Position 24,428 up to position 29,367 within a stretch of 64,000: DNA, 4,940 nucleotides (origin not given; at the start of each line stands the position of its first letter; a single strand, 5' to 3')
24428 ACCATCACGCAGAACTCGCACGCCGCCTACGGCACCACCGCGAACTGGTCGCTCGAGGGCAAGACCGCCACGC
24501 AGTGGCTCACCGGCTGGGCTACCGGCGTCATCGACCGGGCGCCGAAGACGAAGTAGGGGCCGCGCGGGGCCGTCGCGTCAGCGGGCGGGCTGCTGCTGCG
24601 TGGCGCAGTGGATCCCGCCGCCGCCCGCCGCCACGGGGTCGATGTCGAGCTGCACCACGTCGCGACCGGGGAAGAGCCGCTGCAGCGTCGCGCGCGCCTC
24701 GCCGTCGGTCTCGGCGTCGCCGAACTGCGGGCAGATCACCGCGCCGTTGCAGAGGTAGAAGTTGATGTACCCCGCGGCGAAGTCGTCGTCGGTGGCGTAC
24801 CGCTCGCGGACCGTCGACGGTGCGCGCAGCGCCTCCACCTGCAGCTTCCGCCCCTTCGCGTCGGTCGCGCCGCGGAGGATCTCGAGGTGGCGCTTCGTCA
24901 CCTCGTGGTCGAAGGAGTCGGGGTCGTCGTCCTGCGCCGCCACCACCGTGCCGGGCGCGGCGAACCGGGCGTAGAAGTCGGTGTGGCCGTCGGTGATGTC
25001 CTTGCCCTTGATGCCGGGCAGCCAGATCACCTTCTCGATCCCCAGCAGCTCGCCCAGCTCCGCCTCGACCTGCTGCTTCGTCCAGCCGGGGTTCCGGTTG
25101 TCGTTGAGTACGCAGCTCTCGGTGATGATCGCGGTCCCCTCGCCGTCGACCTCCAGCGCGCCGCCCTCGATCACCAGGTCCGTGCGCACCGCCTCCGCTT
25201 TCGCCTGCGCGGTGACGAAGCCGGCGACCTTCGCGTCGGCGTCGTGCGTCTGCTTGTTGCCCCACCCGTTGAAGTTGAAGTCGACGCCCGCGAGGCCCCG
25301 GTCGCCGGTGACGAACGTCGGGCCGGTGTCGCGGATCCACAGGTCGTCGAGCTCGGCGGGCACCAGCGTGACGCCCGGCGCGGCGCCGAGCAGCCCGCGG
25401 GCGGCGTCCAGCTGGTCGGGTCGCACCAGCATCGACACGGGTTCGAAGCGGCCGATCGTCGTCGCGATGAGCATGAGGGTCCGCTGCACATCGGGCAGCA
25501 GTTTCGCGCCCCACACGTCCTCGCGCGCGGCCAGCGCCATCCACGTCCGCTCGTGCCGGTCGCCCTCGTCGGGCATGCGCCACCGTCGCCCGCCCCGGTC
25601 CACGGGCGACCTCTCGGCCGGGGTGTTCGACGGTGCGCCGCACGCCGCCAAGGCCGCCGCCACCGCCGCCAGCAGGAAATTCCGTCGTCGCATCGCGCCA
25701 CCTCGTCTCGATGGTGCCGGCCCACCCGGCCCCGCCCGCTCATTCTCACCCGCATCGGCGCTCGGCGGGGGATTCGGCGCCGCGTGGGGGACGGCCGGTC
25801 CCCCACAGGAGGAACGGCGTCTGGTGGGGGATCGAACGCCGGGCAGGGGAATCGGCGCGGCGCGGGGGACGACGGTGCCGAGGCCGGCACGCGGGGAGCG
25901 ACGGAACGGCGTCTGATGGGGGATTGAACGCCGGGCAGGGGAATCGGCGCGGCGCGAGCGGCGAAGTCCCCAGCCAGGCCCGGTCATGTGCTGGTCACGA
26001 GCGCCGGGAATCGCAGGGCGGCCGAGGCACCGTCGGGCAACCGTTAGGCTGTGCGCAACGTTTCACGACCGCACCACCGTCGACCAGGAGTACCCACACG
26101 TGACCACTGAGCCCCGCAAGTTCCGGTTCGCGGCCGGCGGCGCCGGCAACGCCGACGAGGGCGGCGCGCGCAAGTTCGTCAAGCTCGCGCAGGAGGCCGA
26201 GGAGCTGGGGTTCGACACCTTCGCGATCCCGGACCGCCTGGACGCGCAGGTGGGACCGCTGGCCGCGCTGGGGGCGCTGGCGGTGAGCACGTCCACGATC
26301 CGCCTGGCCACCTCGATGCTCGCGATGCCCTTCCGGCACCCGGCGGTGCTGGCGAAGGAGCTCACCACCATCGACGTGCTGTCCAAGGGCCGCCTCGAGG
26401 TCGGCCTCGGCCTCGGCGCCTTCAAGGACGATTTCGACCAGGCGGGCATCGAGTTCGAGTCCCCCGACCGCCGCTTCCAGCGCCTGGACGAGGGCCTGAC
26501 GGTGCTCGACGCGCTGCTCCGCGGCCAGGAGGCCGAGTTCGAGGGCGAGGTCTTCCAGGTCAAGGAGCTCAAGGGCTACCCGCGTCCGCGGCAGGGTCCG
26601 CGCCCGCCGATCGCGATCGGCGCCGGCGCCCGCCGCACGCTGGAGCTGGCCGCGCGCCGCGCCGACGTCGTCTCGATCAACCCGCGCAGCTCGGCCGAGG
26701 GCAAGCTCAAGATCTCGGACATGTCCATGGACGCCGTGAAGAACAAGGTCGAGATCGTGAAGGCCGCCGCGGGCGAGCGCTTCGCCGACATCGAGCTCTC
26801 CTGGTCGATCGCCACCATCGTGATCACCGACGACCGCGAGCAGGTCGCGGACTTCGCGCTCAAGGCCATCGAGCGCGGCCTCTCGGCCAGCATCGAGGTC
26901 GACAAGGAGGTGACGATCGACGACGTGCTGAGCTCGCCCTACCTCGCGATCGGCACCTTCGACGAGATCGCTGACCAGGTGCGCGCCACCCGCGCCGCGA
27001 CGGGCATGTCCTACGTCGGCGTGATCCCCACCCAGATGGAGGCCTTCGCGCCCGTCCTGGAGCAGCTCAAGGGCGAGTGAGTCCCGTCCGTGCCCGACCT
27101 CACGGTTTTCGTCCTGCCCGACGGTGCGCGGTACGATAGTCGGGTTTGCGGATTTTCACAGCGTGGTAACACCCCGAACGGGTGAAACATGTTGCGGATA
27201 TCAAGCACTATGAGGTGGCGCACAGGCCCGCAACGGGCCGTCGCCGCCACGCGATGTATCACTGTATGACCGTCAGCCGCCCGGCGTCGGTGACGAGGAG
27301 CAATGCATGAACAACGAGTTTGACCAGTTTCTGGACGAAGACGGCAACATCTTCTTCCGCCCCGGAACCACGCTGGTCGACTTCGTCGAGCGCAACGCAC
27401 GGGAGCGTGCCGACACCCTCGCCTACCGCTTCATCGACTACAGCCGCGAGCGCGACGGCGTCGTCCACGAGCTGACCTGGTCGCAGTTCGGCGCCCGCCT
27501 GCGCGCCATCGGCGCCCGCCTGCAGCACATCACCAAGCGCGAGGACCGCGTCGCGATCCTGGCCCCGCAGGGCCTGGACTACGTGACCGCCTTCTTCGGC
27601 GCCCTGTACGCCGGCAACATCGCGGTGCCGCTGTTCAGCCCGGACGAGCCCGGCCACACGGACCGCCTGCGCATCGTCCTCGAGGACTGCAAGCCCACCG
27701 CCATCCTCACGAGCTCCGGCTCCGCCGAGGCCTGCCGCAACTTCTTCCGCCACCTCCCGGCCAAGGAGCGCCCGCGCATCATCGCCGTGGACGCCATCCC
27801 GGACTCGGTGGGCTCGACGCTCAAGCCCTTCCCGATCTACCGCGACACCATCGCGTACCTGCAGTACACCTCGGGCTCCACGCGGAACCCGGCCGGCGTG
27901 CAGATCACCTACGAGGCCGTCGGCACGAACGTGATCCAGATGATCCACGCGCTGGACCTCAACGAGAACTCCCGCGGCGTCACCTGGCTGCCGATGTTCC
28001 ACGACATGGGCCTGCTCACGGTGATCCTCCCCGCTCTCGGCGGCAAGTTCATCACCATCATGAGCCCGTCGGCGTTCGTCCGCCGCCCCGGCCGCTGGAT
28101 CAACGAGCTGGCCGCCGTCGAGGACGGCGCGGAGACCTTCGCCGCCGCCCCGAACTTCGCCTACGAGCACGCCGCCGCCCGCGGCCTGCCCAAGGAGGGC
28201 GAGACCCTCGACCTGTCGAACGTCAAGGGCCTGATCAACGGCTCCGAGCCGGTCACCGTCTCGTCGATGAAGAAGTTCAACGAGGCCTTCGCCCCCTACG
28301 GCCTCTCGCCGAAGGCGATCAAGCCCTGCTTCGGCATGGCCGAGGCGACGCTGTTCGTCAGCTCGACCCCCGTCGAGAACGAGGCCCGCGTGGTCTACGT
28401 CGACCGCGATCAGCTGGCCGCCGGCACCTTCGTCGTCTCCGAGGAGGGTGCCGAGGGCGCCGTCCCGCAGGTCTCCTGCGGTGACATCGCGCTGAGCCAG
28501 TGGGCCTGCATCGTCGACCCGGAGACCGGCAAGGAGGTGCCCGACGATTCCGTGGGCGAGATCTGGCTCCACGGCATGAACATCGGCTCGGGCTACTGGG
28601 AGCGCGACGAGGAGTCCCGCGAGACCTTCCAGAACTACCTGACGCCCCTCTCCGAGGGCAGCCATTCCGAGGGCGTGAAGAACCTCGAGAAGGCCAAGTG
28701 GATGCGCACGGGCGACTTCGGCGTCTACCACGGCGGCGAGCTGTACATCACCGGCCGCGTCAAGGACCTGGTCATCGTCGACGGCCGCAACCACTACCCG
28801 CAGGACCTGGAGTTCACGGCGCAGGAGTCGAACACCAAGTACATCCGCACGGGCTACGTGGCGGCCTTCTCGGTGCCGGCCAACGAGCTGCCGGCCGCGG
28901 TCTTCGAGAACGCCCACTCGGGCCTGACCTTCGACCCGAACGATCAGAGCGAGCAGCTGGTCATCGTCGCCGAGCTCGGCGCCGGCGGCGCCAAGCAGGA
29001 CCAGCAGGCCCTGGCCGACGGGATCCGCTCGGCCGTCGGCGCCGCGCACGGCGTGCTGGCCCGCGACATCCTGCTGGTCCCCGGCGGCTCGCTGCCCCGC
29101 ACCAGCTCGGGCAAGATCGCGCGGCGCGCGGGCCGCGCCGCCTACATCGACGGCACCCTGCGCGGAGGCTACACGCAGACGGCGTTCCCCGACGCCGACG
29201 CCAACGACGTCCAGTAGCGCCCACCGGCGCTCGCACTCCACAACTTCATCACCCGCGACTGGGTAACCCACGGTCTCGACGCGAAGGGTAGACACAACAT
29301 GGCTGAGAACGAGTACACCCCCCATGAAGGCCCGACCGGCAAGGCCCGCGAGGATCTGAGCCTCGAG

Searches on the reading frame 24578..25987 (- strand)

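Call 3: search_protein_families(library=ncbifam, proteins=[window:24578-25987:-])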
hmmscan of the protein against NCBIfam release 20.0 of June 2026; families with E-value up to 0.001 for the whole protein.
window:24578-25987:- (469 aa): 2 families
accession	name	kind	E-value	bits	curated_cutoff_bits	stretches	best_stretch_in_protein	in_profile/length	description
TIGR03380.1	agmatine_aguA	equivalog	2e-84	283.6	381.8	1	135-468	7-357/357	agmatine deiminase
NF010070.0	PRK13551.1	subfamily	3.1e-84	282.9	483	1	136-468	13-363/365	agmatine deiminase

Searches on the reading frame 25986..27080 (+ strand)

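Call 3: search_protein_families(library=ncbifam, proteins=[window:25986-27080:+])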
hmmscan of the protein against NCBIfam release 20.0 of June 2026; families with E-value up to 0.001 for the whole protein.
window:25986-27080:+ (364 aa): 32 families (the best 25 are shown)
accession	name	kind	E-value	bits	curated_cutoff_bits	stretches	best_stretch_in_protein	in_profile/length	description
TIGR03621.1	F420_MSMEG_2516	subfamily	6.1e-95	317.7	213.15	1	46-362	1-295/295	TIGR03621 family F420-dependent LLM class oxidoreductase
TIGR03560.1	F420_Rv1855c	subfamily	1.1e-41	143.2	231.4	1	62-243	13-205/227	TIGR03560 family F420-dependent LLM class oxidoreductase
TIGR03619.1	F420_Rv2161c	subfamily_domain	3.6e-41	141.4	166.9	1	73-266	9-206/247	TIGR03619 family F420-dependent LLM class oxidoreductase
TIGR04021.1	LLM_DMSO2_sfnG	equivalog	3.9e-24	85.7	382.95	1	65-298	31-272/350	dimethylsulfone monooxygenase SfnG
TIGR03564.1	F420_MSMEG_4879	subfamily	3.7e-22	79.2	234.25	1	65-227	2-158/265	TIGR03564 family F420-dependent LLM class oxidoreductase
TIGR03571.1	lucif_BA3436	subfamily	9e-22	77.7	303.9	1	65-249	34-224/304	TIGR03571 family LLM class oxidoreductase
TIGR03557.1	F420_G6P_family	subfamily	2.7e-21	76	210.4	1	56-230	7-186/316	TIGR03557 family F420-dependent LLM class oxidoreductase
TIGR03555.1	F420_mer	equivalog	9.6e-21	74.5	348.7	1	62-236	12-180/325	5,10-methylenetetrahydromethanopterin reductase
TIGR04024.1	F420_NP1902A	hypoth_equivalog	1.5e-18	66.7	345.4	1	62-227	15-174/330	TIGR04024 family LLM class F420-dependent oxidoreductase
NF002619.0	PRK02271.1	equivalog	1.8e-18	66.9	276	1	62-235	14-180/329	5,10-methylenetetrahydromethanopterin reductase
TIGR03565.1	alk_sulf_monoox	equivalog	5.2e-18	65.2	518.2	1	62-253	27-215/346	FMNH2-dependent alkanesulfonate monooxygenase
TIGR03857.1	F420_MSMEG_2249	hypoth_equivalog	1.5e-17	63.8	218.4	1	61-266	13-200/329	TIGR03857 family LLM class F420-dependent oxidoreductase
NF001939.1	PRK00719.1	subfamily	1.6e-16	60.1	510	1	62-253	27-215/373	alkanesulfonate monooxygenase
TIGR04027.1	LLM_KPN_01858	hypoth_equivalog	5.7e-16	58.4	412.9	1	70-337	28-289/326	putative FMN-dependent luciferase-like monooxygenase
TIGR04020.1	seco_metab_LLM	subfamily_domain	3e-15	56.2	244.45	1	64-229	21-188/341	MupA/Atu3671 family FMN-dependent luciferase-like monooxygenase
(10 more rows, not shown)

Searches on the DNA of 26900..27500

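Call 4: search_rna_families(source=window, start=26900, end=27500, threshold=evalue, max_evalue=10)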
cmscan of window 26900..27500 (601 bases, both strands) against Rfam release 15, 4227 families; matches with E-value up to 10: 2.
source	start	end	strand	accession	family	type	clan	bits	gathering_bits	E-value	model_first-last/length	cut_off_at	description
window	27433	27465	+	RF02470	Ms_IGR-8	Gene; sRNA;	-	14.1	44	2.1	1-63/63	no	Mycobacterium sRNA Ms_IGR-8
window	26908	26933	+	RF01152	sR1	Gene; snRNA; snoRNA; CD-box;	-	11.9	45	1.7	29-57/57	no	Small nucleolar RNA sR1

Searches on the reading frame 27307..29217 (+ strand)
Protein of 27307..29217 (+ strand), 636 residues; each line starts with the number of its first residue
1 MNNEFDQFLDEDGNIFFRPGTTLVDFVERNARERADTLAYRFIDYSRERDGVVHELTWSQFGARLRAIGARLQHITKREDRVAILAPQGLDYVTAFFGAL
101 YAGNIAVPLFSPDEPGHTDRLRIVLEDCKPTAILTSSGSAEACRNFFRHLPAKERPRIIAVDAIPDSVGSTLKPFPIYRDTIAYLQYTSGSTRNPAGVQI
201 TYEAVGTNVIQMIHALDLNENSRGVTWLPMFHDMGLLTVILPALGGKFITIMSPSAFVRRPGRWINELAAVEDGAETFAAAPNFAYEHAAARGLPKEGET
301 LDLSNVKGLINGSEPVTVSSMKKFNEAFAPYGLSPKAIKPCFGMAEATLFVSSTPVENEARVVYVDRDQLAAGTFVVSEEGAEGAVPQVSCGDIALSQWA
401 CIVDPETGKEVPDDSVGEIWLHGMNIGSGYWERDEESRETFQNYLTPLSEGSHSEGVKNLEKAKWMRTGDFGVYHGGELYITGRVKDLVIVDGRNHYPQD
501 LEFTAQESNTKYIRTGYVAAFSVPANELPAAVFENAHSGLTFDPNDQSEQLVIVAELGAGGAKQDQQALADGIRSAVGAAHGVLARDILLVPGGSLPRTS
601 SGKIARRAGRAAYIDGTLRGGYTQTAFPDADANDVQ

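Call 3: search_protein_families(library=ncbifam, proteins=[window:27307-29217:+])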
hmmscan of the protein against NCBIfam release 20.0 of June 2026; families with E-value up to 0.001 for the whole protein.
window:27307-29217:+ (636 aa): 78 families (the best 25 are shown)
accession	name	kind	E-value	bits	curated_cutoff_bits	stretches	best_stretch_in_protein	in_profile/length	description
NF038339.3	FAAL_FadD32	equivalog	0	1103.2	975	1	5-630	2-625/625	long-chain-fatty-acid--AMP ligase FadD32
NF009124.0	PRK12476.1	subfamily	7.5e-253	840.2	922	1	4-618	17-609/612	fatty acyl-AMP ligase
NF040633.1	FadD32_Coryne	exception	1.8e-187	624.4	875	1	4-614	6-613/614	FadD32-like long-chain-fatty-acid--AMP ligase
NF004509.1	PRK05850.1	subfamily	1.6e-152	508.8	775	1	22-614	4-569/578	fatty-acid--AMP ligase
NF038337.1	FAAL_FadD21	exception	2.3e-129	432.5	1100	1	23-613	6-569/579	fatty-acid--AMP ligase FAAL21/FadD21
NF038338.1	FAAL_FadD28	exception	3.4e-115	385.6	1100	1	31-610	14-567/580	fatty-acid--AMP ligase FAAL28/FadD28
NF004282.0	PRK05691.1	subfamily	3.8e-109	365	4090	1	19-630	7-572/4334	non-ribosomal peptide synthase/polyketide synthase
NF006624.1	PRK09192.1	subfamily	4.8e-100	335.6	600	1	49-618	38-565/567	fatty acyl-AMP ligase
NF005850.0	PRK07768.1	subfamily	7.1e-81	272.1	572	1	54-610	28-540/545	long-chain-fatty-acid--CoA ligase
NF004510.0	PRK05851.1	equivalog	1.6e-56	191.5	621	2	55-435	31-391/525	long-chain-fatty acid--ACP ligase MbtM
TIGR01733.1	AA-adenyl-dom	subfamily_domain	2.2e-37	128.9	317.4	1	57-493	1-386/409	amino acid adenylation domain-containing protein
NF004837.0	PRK06187.1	subfamily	1.7e-33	115.6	476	2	23-443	10-399/531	long-chain-fatty-acid--CoA ligase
NF052269.1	Staph_lig_FadD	equivalog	4.6e-30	104.4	650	2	54-394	26-346/499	long-chain-fatty-acid--CoA ligase FadD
NF006181.0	PRK08314.1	subfamily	3e-26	91.8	705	3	399-502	381-469/563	long-chain-fatty-acid--CoA ligase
NF005307.0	PRK06839.1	equivalog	8.2e-25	87.4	748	2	55-332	27-292/496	o-succinylbenzoate--CoA ligase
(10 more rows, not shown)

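Call 6: find_related_loci(query=window:27307-29217:+, collection=genome_contigs, flank=3000)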
Query window:27307-29217:+ (636 aa) in genome_contigs; peptide patterns used: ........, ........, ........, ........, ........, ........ (x = any residue, [..] = any of these).
600 stretches matched a pattern (row limit reached: there are more); 551 encode a relative of the query (tblastn E <= 1e-3); the best 80 are kept; 80 distinct loci.
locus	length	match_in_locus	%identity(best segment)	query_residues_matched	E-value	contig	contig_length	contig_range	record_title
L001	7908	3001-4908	100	1-636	0e+0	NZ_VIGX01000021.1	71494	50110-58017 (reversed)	Tsukamurella conjunctivitidis strain HKU72 NODE_21_length_71494_cov_112.127580, whole genome shotgun sequence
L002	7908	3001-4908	99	1-636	0e+0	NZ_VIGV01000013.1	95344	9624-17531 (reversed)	Tsukamurella sputi strain HKU70 NODE_13_length_95344_cov_134.751473, whole genome shotgun sequence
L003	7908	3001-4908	98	1-636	0e+0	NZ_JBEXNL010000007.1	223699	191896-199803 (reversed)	Tsukamurella sp. NPDC003166 NPDC003166_37_B12.ctg-0007, whole genome shotgun sequence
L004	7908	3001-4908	98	1-636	0e+0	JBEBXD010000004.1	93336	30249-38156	MAG: Tsukamurella paurometabola isolate T2.bin.43 NODE_580_length_93336_cov_8.915567, whole genome shotgun sequence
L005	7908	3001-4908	97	1-636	0e+0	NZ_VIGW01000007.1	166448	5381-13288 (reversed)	Tsukamurella asaccharolytica strain HKU71 NODE_7_length_166448_cov_132.959945, whole genome shotgun sequence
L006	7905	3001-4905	95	1-636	0e+0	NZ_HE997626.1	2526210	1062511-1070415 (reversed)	Tsukamurella sp. 1534, whole genome shotgun sequence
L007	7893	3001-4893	85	4-636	0e+0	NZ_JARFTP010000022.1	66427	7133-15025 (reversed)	Tsukamurella sp. 8F 22, whole genome shotgun sequence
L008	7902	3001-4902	83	1-636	0e+0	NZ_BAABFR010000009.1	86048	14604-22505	Tsukamurella soli strain JCM 17688 sequence009, whole genome shotgun sequence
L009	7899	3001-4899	73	1-632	0e+0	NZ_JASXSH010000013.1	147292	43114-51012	Gordonia sp. ABSL1-1 13, whole genome shotgun sequence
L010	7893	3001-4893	72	1-630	0e+0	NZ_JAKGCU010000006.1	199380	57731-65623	Gordonia tangerina strain GW1C4-4 NODE_6_length_199380_cov_62.350770, whole genome shotgun sequence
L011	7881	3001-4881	73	1-630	0e+0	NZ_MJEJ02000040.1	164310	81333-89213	Williamsia sp. 1138 297, whole genome shotgun sequence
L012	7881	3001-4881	73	1-630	0e+0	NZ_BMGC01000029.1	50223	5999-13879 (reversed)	Gordonia jinhuaensis strain CGMCC 1.12827 sequence029, whole genome shotgun sequence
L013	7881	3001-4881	73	1-630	0e+0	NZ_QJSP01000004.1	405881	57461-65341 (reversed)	Williamsia limnetica strain DSM 45521 Ga0244495_104, whole genome shotgun sequence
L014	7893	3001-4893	72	1-630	0e+0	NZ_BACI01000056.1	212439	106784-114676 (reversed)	Gordonia alkanivorans NBRC 16433, whole genome shotgun sequence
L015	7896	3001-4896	72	1-636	0e+0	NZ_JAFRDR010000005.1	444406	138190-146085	Williamsia soli strain C17 Scaffold5_1, whole genome shotgun sequence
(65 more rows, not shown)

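Call 33: find_homologous_proteins(query=window:27307-29217:+, max_evalue=1e-50)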
Query window:27307-29217:+ (636 aa): 7998 proteins with E <= 1e-50 among 8000 candidates; the best 120 are listed.
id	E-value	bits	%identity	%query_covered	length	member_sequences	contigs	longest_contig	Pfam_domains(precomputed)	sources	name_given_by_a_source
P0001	0.0e+0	1421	97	100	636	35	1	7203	PF00501.35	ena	-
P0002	0.0e+0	1253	86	100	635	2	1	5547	PF00501.35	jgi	jgi:fatty acid CoA ligase FadD32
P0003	0.0e+0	1239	85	100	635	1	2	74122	PF00501.35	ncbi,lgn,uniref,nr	ncbi:long-chain-fatty-acid--AMP ligase FadD32 [Tsukamurella sp. 8F]|uniref:long-chain-fatty-acid--AM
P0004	0.0e+0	1226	84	100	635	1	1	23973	PF00501.35,PF23024.2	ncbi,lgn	-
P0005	0.0e+0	1207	83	100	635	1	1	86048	PF00501.35,PF23024.2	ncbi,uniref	ncbi:long-chain-fatty-acid--AMP ligase FadD32 [Tsukamurella soli]|uniref:Long-chain-fatty-acid--AMP 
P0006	0.0e+0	1033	73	99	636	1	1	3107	PF00501.35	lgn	-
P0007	0.0e+0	1026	73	99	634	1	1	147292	PF00501.35,PF23024.2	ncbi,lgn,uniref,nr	ncbi:long-chain-fatty-acid--AMP ligase FadD32 [Gordonia sp. ABSL1-1]|uniref:long-chain-fatty-acid--A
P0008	0.0e+0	1025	73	99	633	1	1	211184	PF00501.35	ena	-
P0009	0.0e+0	1022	73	99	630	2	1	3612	PF00501.35,PF23024.2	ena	-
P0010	0.0e+0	1022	73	100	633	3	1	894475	PF00501.35,PF23024.2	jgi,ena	-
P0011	0.0e+0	1022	72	99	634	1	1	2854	PF00501.35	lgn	-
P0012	0.0e+0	1019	73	99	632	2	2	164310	PF00501.35,PF23024.2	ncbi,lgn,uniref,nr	ncbi:MAG: fatty-acid--CoA ligase [Gordonia sp.]|uniref:long-chain-fatty-acid--AMP ligase FadD32 n=1 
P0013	0.0e+0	1018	72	99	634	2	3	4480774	PF00501.35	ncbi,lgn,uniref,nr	ncbi:long-chain-fatty-acid--AMP ligase FadD32 [Gordonia sp. PP30]|uniref:long-chain-fatty-acid--AMP 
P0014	0.0e+0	1018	72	99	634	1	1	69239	PF00501.35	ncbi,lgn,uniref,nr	ncbi:putative long-chain fatty acyl-AMP ligase [Gordonia hirsuta DSM 44140 = NBRC 16056]|uniref:Acyl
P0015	0.0e+0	1016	71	99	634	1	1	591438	PF00501.35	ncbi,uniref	ncbi:long-chain-fatty-acid--AMP ligase FadD32 [Gordonia caeni]|uniref:Long-chain-fatty-acid--AMP lig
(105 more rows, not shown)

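Call 34: find_encoding_contigs(protein=window:27307-29217:+, flank=1500, max_places=10)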
Protein window:27307-29217:+ (636 aa): 24 contigs read that carry it; 7 places shown.
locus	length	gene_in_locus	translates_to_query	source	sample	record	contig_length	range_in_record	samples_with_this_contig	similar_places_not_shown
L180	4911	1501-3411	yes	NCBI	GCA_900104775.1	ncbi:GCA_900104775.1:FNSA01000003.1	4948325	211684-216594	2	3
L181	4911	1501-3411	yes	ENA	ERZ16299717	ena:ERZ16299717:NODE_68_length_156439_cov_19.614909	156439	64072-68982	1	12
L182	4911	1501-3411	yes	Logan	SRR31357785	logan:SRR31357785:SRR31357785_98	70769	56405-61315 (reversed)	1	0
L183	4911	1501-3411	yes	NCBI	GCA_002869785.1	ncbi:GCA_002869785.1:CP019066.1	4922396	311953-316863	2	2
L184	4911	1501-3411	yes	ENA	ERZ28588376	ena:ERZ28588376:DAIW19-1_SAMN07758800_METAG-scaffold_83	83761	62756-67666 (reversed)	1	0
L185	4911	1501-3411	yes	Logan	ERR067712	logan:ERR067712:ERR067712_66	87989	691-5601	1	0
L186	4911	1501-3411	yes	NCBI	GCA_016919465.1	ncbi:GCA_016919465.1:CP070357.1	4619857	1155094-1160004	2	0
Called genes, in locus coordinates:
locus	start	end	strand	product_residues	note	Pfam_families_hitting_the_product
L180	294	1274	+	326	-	PF00296:Bac_luciferase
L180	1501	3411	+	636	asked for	PF00501:AMP-binding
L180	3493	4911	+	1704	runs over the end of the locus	-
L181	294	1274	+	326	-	PF00296:Bac_luciferase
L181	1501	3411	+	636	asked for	PF00501:AMP-binding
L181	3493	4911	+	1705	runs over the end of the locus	-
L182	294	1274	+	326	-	PF00296:Bac_luciferase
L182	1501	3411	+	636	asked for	PF00501:AMP-binding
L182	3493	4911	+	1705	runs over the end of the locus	-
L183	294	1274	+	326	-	PF00296:Bac_luciferase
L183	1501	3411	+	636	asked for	PF00501:AMP-binding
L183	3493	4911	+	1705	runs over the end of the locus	-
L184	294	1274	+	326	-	PF00296:Bac_luciferase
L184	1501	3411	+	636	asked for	PF00501:AMP-binding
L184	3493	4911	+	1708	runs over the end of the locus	-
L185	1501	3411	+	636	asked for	PF00501:AMP-binding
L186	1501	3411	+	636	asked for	PF00501:AMP-binding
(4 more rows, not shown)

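Call 35: find_encoding_contigs(protein=P0002, flank=1500, max_places=4)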
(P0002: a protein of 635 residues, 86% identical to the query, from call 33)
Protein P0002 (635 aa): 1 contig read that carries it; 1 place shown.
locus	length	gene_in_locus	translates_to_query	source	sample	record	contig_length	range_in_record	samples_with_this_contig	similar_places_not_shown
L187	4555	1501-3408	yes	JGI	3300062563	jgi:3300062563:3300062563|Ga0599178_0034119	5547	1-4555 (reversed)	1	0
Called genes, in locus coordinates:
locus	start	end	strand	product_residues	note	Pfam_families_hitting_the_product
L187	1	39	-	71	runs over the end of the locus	-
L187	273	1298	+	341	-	PF00296:Bac_luciferase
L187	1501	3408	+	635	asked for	PF00501:AMP-binding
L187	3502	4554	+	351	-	?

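Call 36: find_encoding_contigs(protein=P0004, flank=1500, max_places=4)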
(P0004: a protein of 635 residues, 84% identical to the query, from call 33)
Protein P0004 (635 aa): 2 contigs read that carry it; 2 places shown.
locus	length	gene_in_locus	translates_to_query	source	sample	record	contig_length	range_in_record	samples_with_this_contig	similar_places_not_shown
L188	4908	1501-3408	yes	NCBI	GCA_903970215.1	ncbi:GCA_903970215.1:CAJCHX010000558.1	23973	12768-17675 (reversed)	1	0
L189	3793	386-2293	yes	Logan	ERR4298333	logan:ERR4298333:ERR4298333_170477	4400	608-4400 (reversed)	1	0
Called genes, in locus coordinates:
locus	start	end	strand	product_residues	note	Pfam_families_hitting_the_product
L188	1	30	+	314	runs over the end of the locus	PF01083:Cutinase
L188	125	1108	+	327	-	PF00296:Bac_luciferase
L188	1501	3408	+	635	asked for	PF00501:AMP-binding, PF23024:AMP-dom_DIP2-like (faint)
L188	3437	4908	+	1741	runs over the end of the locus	PF00550:PP-binding, PF00109:ketoacyl-synt, PF00108:Thiolase_N (faint), PF02801:Ketoacyl-synt_C, PF16197:KAsynt_C_assoc, PF00698:Acyl_transf_1, PF23297:ACP_SdgA_C, PF00975:Thioesterase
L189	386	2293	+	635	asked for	PF00501:AMP-binding, PF23024:AMP-dom_DIP2-like (faint)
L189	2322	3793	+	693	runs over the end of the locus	?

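Call 37: find_encoding_contigs(protein=P0001, flank=1500, max_places=6)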
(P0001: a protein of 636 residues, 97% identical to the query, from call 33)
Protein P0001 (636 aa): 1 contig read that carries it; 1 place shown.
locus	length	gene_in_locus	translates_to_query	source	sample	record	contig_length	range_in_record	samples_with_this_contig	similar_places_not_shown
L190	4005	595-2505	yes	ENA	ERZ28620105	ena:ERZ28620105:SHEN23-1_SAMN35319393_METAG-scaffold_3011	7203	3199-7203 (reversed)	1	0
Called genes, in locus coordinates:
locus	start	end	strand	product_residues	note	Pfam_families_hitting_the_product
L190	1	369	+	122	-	?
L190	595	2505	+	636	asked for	PF00501:AMP-binding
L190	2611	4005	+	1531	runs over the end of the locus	?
